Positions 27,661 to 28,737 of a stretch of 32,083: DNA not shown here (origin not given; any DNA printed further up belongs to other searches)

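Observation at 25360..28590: Five-gene leaderless operon coupling a sugar nucleotidyltransferase, a half-GT-B protein, a GNAT and a GctA/GctB-like CoA-transferase pair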

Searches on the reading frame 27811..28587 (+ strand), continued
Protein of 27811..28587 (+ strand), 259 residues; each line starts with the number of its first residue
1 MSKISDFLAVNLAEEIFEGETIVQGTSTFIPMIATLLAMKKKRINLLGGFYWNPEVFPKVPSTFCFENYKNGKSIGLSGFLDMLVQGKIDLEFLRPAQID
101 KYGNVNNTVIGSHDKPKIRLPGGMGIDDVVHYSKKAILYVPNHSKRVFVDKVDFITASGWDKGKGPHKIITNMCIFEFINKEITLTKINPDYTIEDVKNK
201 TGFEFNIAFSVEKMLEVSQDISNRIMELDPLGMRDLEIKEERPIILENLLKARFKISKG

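Call 29: search_protein_families(library=pfam, proteins=[L040:6464-7234:-, L040:7785-9113:+, L040:9117-9962:+, L040:9959-10708:+, L040:10997-13759:+, L048:5702-6361:+, L048:6665-7801:+, L048:7809-9146:+, L048:9165-9995:+, L048:11682-12848:+], max_evalue=0.0001)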
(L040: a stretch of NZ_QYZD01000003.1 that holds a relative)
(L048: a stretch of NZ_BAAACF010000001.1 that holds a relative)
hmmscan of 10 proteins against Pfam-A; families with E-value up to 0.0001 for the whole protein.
L040:6464-7234:- (256 aa): 0 families

L040:7785-9113:+ (443 aa): 7 families
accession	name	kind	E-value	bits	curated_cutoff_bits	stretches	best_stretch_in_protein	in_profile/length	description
PF07992.20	Pyr_redox_2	-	1.5e-63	215.3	26.1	1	1-287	1-278/291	Pyridine nucleotide-disulphide oxidoreductase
PF00070.33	Pyr_redox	-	4e-21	75.8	22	1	152-227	2-79/82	Pyridine nucleotide-disulphide oxidoreductase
PF02852.28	Pyr_redox_dim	-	1.8e-16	60.8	25.3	1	328-431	3-105/110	Pyridine nucleotide-disulphide oxidoreductase, dimerisation domain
PF13738.12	Pyr_redox_3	-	7.3e-14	52.2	30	1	64-280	89-305/305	Pyridine nucleotide-disulphide oxidoreductase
PF03486.20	HI0933_like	-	1.8e-10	41.1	50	0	2-35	2-33/244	HI0933-like protein Rossmann domain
PF01266.30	DAO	-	1.8e-07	31.5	27.9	0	151-182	1-32/353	FAD dependent oxidoreductase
PF13450.12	NAD_binding_8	-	7.3e-06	26.6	21.9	0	5-37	1-31/68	NAD(P)-binding Rossmann-like domain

L040:9117-9962:+ (282 aa): 1 family
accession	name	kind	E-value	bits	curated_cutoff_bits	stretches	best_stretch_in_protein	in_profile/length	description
PF01144.29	CoA_trans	-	4.3e-26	92.1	23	1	11-228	3-216/217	Coenzyme A transferase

L040:9959-10708:+ (250 aa): 1 family
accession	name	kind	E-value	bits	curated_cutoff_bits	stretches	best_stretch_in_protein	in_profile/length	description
PF01144.29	CoA_trans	-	2.7e-22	79.7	23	1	21-213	4-217/217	Coenzyme A transferase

L040:10997-13759:+ (921 aa): 9 families
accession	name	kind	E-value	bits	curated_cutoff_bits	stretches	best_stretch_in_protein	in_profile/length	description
PF13086.12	AAA_11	-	9.7e-30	104.6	27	1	179-530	2-254/257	AAA domain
PF13087.12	AAA_12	-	1.2e-25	90.7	27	1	565-733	13-193/195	AAA domain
PF13245.12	AAA_19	-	3.8e-15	56.7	25.1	1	183-260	1-79/134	AAA domain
PF13604.12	AAA_30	-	7.1e-15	55.7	27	1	179-242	2-67/191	AAA domain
PF10881.14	DUF2726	-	4.9e-14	52.6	24.7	1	793-915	6-125/126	Protein of unknown function (DUF2726)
PF01443.25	Viral_helicase1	-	1.5e-08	35.2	21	0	490-532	59-104/228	Viral superfamily 1 RNA helicase core domain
PF09848.15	SLFN-g3_helicase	-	1.3e-06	28.4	24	1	195-271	3-82/354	Schlafen group 3, DNA/RNA helicase domain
PF00580.27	UvrD-helicase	-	3.3e-06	27.4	23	1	180-525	2-250/271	UvrD/REP helicase N-terminal domain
PF04851.21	ResIII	-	9.5e-06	26.1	22.5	0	179-294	4-114/164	Type III restriction enzyme, res subunit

L048:5702-6361:+ (220 aa): 2 families
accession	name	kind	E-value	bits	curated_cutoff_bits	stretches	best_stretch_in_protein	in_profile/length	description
PF06130.18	PTAC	-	1.8e-81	272.6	25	1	36-209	1-174/176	Phosphate propanoyltransferase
PF01568.27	Molydop_binding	-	1.7e-05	25.2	26.8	0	151-180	30-57/110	Molydopterin dinucleotide binding domain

L048:6665-7801:+ (379 aa): 1 family
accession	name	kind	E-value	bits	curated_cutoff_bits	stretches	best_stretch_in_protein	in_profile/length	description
PF01547.30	SBP_bac_1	-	7.2e-16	59.5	26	1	28-295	16-303/307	Bacterial extracellular solute-binding protein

L048:7809-9146:+ (446 aa): 10 families
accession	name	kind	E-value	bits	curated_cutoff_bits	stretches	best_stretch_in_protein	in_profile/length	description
PF07992.20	Pyr_redox_2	-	4.2e-64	217.2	26.1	1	5-289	2-281/291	Pyridine nucleotide-disulphide oxidoreductase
PF00070.33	Pyr_redox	-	5.2e-23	81.8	22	1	154-231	1-80/82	Pyridine nucleotide-disulphide oxidoreductase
PF02852.28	Pyr_redox_dim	-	4.2e-18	66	25.3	1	331-434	3-105/110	Pyridine nucleotide-disulphide oxidoreductase, dimerisation domain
PF13738.12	Pyr_redox_3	-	1.1e-15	58.1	30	1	148-283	160-305/305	Pyridine nucleotide-disulphide oxidoreductase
PF03486.20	HI0933_like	-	1.6e-09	38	50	0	5-37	2-32/244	HI0933-like protein Rossmann domain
PF00890.30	FAD_binding_2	-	1.7e-07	31.2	20.4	0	6-103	2-100/414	FAD binding domain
PF13450.12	NAD_binding_8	-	5.7e-07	30.2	21.9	0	157-187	1-31/68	NAD(P)-binding Rossmann-like domain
PF01262.27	AlaDh_PNT_C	-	1.9e-06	27.9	23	1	141-269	17-127/214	Alanine dehydrogenase/PNT, C-terminal domain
PF01266.30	DAO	-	3.5e-05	24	27.9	0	155-182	2-29/353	FAD dependent oxidoreductase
PF13434.12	Lys_Orn_oxgnase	-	7.1e-05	22.5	21.3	0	81-203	117-238/339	L-lysine 6-monooxygenase/L-ornithine 5-monooxygenase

L048:9165-9995:+ (277 aa): 1 family
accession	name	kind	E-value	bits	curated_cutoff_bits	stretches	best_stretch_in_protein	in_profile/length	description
PF01144.29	CoA_trans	-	2.1e-22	80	23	1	7-224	3-216/217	Coenzyme A transferase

L048:11682-12848:+ (389 aa): 0 families

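Call 33: find_encoding_contigs(protein=P0052, flank=8000, max_places=2)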
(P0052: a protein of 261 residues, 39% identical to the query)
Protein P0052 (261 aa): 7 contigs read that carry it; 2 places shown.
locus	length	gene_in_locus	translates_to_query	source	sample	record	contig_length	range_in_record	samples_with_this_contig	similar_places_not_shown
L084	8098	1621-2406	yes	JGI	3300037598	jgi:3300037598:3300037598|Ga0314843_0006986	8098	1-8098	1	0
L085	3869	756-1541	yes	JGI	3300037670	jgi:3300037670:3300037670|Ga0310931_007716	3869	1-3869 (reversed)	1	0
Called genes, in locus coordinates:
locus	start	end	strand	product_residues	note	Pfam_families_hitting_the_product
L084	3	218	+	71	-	?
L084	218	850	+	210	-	PF00702:Hydrolase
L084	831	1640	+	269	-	PF01144:CoA_trans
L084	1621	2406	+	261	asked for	PF01144:CoA_trans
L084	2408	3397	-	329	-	PF13510:Fer2_4 (faint), PF13353:Fer4_12, PF04055:Radical_SAM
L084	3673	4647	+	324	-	-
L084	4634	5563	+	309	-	-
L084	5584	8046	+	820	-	PF02368:Big_2 (faint), PF02369:Big_1, PF09134:Invasin_D3 (weak), PF18204:PGF-CTERM (faint)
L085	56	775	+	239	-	PF01144:CoA_trans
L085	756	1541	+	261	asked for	PF01144:CoA_trans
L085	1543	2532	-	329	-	PF13510:Fer2_4 (faint), PF13353:Fer4_12, PF04055:Radical_SAM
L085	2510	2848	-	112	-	-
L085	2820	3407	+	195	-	-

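Call 34: find_encoding_contigs(protein=P0044, flank=10000, max_places=1)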
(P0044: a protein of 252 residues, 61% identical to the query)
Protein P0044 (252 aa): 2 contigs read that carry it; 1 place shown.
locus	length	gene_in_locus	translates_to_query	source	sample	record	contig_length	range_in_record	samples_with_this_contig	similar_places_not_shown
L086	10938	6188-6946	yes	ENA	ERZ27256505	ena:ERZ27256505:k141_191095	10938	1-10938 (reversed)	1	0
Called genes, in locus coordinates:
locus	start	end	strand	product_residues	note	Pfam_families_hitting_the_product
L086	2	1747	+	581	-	?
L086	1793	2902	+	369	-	PF02350:Epimerase_2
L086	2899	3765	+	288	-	PF02475:TRM5-TYW2_MTfase (faint), PF05050:Methyltransf_21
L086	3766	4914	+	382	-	PF00534:Glycos_transf_1, PF13692:Glyco_trans_1_4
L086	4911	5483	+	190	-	PF00583:Acetyltransf_1, PF13673:Acetyltransf_10 (weak), PF13508:Acetyltransf_7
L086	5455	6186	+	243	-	PF01144:CoA_trans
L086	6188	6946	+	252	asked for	PF01144:CoA_trans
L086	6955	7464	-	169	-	PF25084:LbH_EIF2B (weak), PF25087:GMPPB_C (faint), PF00132:Hexapep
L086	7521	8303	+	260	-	PF01522:Polysacc_deac_1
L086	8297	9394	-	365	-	PF13439:Glyco_transf_4, PF00534:Glycos_transf_1 (weak), PF13692:Glyco_trans_1_4 (weak)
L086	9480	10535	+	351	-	PF01370:Epimerase, PF04321:RmlD_sub_bind (weak), PF16363:GDP_Man_Dehyd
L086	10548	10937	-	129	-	?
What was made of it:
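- Tried and rejected: The locus has the archaeal aglB synteny, so the label is probably a binning error (call 34).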

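Call 45: find_encoding_contigs(protein=P0003, flank=10000, max_places=1)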
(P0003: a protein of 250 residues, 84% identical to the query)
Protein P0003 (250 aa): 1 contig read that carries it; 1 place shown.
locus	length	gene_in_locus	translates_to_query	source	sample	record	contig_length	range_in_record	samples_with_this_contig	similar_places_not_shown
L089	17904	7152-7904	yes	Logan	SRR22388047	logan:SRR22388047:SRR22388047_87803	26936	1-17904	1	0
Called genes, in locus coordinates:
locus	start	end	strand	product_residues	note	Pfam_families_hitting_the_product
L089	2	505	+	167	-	?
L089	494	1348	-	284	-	PF01073:3Beta_HSD, PF01370:Epimerase, PF04321:RmlD_sub_bind, PF16363:GDP_Man_Dehyd (weak), PF02719:Polysacc_synt_2 (weak)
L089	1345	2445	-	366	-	PF13439:Glyco_transf_4, PF00534:Glycos_transf_1 (faint)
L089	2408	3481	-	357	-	PF00106:adh_short (weak), PF01073:3Beta_HSD, PF01370:Epimerase, PF02719:Polysacc_synt_2, PF04321:RmlD_sub_bind, PF07993:NAD_binding_4 (faint), PF16363:GDP_Man_Dehyd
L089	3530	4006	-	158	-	PF19480:DUF6016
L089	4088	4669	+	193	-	-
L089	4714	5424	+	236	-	PF00483:NTP_transferase, PF12804:NTP_transf_3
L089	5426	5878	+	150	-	-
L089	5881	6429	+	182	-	PF00583:Acetyltransf_1, PF13673:Acetyltransf_10, PF13508:Acetyltransf_7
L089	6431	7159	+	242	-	PF01144:CoA_trans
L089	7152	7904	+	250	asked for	PF01144:CoA_trans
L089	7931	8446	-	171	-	PF00132:Hexapep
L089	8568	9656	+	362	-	PF00534:Glycos_transf_1, PF13692:Glyco_trans_1_4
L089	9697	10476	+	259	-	PF01522:Polysacc_deac_1, PF10096:DUF2334 (weak)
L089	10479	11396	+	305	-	PF00535:Glycos_transf_2, PF13641:Glyco_tranf_2_3, PF13632:Glyco_trans_2_3 (faint)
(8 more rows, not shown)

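Call 46: find_encoding_contigs(protein=P0010, flank=10000, max_places=1)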
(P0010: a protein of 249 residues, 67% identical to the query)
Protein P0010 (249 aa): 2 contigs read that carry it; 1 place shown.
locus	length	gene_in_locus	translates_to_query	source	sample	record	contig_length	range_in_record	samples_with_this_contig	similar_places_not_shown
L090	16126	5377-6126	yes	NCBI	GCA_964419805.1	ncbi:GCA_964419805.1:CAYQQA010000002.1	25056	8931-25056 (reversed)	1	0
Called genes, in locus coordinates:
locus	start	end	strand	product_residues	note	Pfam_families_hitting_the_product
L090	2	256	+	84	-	?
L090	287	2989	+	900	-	PF02516:STT3, PF21436:STT3-PglB_core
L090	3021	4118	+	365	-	PF02350:Epimerase_2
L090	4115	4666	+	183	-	PF00583:Acetyltransf_1, PF13673:Acetyltransf_10, PF13508:Acetyltransf_7, PF08445:FR47 (faint)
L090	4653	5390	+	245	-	PF01144:CoA_trans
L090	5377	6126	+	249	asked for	PF01144:CoA_trans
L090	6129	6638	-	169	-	PF00132:Hexapep (weak)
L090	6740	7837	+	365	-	PF00534:Glycos_transf_1, PF13692:Glyco_trans_1_4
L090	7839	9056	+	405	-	PF13439:Glyco_transf_4, PF00534:Glycos_transf_1, PF13692:Glyco_trans_1_4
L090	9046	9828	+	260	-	PF01522:Polysacc_deac_1, PF10096:DUF2334 (weak)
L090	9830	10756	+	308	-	PF13641:Glyco_tranf_2_3, PF00535:Glycos_transf_2, PF13632:Glyco_trans_2_3 (weak)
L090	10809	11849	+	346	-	PF01073:3Beta_HSD, PF01370:Epimerase, PF02719:Polysacc_synt_2, PF04321:RmlD_sub_bind, PF05368:NmrA (weak), PF07993:NAD_binding_4 (faint), PF13460:NAD_binding_10, PF16363:GDP_Man_Dehyd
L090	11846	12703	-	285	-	PF02826:2-Hacid_dh_C (weak), PF03721:UDPG_MGDP_dh_N, PF00984:UDPG_MGDP_dh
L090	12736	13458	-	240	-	PF02348:CTP_transf_3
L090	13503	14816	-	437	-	PF00702:Hydrolase, PF13419:HAD_2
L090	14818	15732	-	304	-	PF00551:Formyl_trans_N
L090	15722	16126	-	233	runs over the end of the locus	PF02585:PIG-L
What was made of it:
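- The epimerase-GNAT junction overlaps in L090 (call 46).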

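Call 61: search_protein_families(library=pfam, proteins=[L006:3727-4908:+, L006:5457-7124:+, L006:9265-10032:+, L008:4908-6440:+, L008:8120-9724:+, L008:9801-11141:+, L022:7537-8997:+, L022:10983-11717:+, L045:7149-9077:+, L045:10764-12062:+], max_evalue=0.00001)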
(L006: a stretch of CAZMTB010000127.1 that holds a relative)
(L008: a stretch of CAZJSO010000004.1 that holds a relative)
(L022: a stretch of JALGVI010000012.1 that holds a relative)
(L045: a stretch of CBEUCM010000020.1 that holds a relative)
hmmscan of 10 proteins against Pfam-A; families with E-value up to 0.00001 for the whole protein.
L006:3727-4908:+ (394 aa): 4 families
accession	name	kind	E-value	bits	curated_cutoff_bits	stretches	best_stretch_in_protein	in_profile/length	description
PF00441.29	Acyl-CoA_dh_1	-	3.4e-56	190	22.4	1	244-393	1-150/150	Acyl-CoA dehydrogenase, C-terminal domain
PF02771.21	Acyl-CoA_dh_N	-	2.8e-42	144.1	22.9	1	21-132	1-113/113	Acyl-CoA dehydrogenase, N-terminal domain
PF02770.24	Acyl-CoA_dh_M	-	2.9e-27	95.1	33.3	1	137-232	1-97/97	Acyl-CoA dehydrogenase, middle domain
PF08028.16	Acyl-CoA_dh_2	-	1.4e-24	87.3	22.7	1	259-381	1-133/134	Acyl-CoA dehydrogenase, C-terminal domain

L006:5457-7124:+ (556 aa): 1 family
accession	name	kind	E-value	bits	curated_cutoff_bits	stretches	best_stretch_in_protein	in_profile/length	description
PF01642.28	MM_CoA_mutase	-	6.3e-229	761.2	22.1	1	33-548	2-512/512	Methylmalonyl-CoA mutase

L006:9265-10032:+ (256 aa): 2 families
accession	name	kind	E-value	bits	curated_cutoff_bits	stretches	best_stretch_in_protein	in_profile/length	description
PF00378.25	ECH_1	-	9.9e-47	159.8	27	1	30-246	4-220/251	Enoyl-CoA hydratase/isomerase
PF16113.10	ECH_2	-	2.7e-29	103.1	27.2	1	36-219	5-191/335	Enoyl-CoA hydratase/isomerase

L008:4908-6440:+ (511 aa): 2 families
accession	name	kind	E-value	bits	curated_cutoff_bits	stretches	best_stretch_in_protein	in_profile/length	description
PF11794.13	HpaB_N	-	1.5e-86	290.8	35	1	26-296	1-270/270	4-hydroxyphenylacetate 3-hydroxylase N terminal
PF03241.18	HpaB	-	4.4e-58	196.2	25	1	305-499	3-202/202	4-hydroxyphenylacetate 3-hydroxylase C terminal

L008:8120-9724:+ (535 aa): 3 families
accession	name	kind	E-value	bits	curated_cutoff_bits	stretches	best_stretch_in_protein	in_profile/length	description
PF01039.27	Carboxyl_trans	-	1.7e-152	509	22.3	1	48-525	2-483/493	Carboxyl transferase domain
PF03255.19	ACCA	-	7.6e-13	48.7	23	1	89-205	92-213/310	Acetyl co-enzyme A carboxylase carboxyltransferase-like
PF06833.16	MdcE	-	9e-06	26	32.7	0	353-467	12-126/196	Malonate decarboxylase gamma subunit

L008:9801-11141:+ (447 aa): 2 families
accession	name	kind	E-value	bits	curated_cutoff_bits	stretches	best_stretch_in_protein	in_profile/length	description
PF13336.12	AcetylCoA_hyd_C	-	9.2e-53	178.7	23.7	1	290-441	5-154/154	Acetyl-CoA hydrolase/transferase C-terminal domain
PF02550.21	AcetylCoA_hydro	-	2e-11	44.7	24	1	114-182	124-189/198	Acetyl-CoA hydrolase/transferase N-terminal domain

L022:7537-8997:+ (487 aa): 2 families
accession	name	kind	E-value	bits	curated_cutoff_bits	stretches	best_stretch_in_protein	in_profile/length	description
PF13450.12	NAD_binding_8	-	1.2e-10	41.9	21.9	1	9-78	1-65/68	NAD(P)-binding Rossmann-like domain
PF01593.30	Amino_oxidase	-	4.2e-10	39.9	19.8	1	28-295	14-287/443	Flavin containing amine oxidoreductase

L022:10983-11717:+ (245 aa): 1 family
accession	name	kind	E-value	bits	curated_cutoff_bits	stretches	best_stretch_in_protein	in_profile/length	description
PF04240.17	Caroten_synth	-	5.8e-11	43.1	25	1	37-228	9-193/209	Carotenoid biosynthesis protein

L045:7149-9077:+ (643 aa): 4 families
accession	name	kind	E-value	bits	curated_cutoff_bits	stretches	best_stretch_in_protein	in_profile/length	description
PF00890.30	FAD_binding_2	-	1.7e-18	67.5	20.4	1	24-264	1-252/414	FAD binding domain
PF02910.25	Succ_DH_flav_C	-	2.2e-09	37.8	20.8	1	520-633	3-116/130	Fumarate reductase flavoprotein C-term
PF01266.30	DAO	-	5.1e-07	30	27.9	1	24-68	1-41/353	FAD dependent oxidoreductase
PF07992.20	Pyr_redox_2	-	4.4e-06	26.8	26.1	0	24-61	2-31/291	Pyridine nucleotide-disulphide oxidoreductase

L045:10764-12062:+ (433 aa): 2 families
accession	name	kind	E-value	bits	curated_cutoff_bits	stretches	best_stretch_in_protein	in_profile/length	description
PF14535.12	AMP-binding_C_2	-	7.6e-34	116.3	25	1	334-431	1-96/96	AMP-binding enzyme C-terminal domain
PF00501.34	AMP-binding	-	1.3e-18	67.4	29.9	1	90-285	170-375/384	AMP-binding enzyme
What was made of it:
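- Distant CtAB relatives are catabolic (calls 29, 61).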

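Call 68: search_protein_families(library=pfam, proteins=[L014:8650-9981:+, L014:10834-12642:-, L014:7422-8138:+, L014:13046-14305:-, L021:10801-12612:-, L021:12954-14555:+, L021:7151-8416:-, L021:9328-9852:-, L022:6640-7491:+, L022:12148-12927:+], max_evalue=0.00001)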
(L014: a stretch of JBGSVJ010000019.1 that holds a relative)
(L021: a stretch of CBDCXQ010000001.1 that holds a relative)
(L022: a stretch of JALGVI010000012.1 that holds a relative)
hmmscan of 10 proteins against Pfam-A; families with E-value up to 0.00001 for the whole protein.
L014:8650-9981:+ (444 aa): 1 family
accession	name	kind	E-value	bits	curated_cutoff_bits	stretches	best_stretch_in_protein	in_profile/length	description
PF01139.22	RtcB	-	1.6e-79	268.6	27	1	65-435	1-423/426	tRNA-splicing ligase RtcB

L014:10834-12642:- (603 aa): 1 family
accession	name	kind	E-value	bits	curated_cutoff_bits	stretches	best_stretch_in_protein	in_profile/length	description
PF00496.27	SBP_bac_5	-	3.9e-52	178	32.4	1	122-512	2-360/368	Bacterial extracellular solute-binding proteins, family 5 Middle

L014:7422-8138:+ (239 aa): 0 families

L014:13046-14305:- (420 aa): 5 families
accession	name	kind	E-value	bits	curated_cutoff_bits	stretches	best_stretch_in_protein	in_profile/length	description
PF03572.23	Peptidase_S41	-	3.2e-52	176.9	24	1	217-377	1-163/165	Peptidase family S41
PF22694.1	CtpB_N-like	-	8.6e-12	45.8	27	1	54-104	34-84/85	Activating protease CtpB N-terminal domain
PF17820.7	PDZ_6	-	2.5e-08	34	27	1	136-189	3-54/54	PDZ domain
PF00595.29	PDZ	-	3.9e-07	30.8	23.2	1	118-187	10-80/81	PDZ domain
PF13180.12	PDZ_2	-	4.5e-07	30.5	27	1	128-196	9-76/80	PDZ domain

L021:10801-12612:- (604 aa): 1 family
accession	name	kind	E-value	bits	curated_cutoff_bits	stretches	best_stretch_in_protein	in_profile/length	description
PF00496.27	SBP_bac_5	-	3.4e-46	158.5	32.4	1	115-511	1-360/368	Bacterial extracellular solute-binding proteins, family 5 Middle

L021:12954-14555:+ (534 aa): 2 families
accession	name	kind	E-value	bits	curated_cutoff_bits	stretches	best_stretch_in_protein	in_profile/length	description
PF06415.18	iPGM_N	-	2.5e-75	253.2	27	1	102-314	1-216/217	BPG-independent PGAM N-terminus (iPGM_N)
PF01676.23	Metalloenzyme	-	1.2e-70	238.4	24.3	1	24-515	1-251/252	Metalloenzyme superfamily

L021:7151-8416:- (422 aa): 2 families
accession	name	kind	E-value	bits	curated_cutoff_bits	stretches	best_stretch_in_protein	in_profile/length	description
PF20979.2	Arginosuc_syn_C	-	1.1e-88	297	27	1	180-397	1-218/219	Arginosuccinate synthase C-terminal domain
PF00764.25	Arginosuc_synth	-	1.2e-64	217.7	27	1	9-171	1-162/162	Arginosuccinate synthase N-terminal HUP domain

L021:9328-9852:- (175 aa): 1 family
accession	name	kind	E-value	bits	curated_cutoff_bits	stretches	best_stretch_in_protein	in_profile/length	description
PF00027.35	cNMP_binding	-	6.3e-14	52.1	27.5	1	43-138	1-89/89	Cyclic nucleotide-binding domain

L022:6640-7491:+ (284 aa): 2 families
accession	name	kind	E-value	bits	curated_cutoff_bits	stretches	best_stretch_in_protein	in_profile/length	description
PF00378.25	ECH_1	-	4.1e-52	177.4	27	1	27-283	2-250/251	Enoyl-CoA hydratase/isomerase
PF16113.10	ECH_2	-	1.9e-18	67.5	27.2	1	33-214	3-181/335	Enoyl-CoA hydratase/isomerase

L022:12148-12927:+ (260 aa): 1 family
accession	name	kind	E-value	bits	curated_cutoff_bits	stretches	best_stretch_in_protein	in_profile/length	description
PF04240.17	Caroten_synth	-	2.5e-13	50.9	25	1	44-243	6-197/209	Carotenoid biosynthesis protein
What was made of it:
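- On AibAB-type 3-methylglutaconyl-CoA decarboxylase: An ECH neighbour occurs only in the distant Helarchaeota locus L022 (call 68).
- Link to acyl-CoA chemistry: distant relatives sit among acyl-CoA enzymes (calls 29, 61, 68).
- Tried and rejected: These support CoA-ester chemistry in general but cannot be transferred to the DPANN clade (calls 29, 61, 68).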
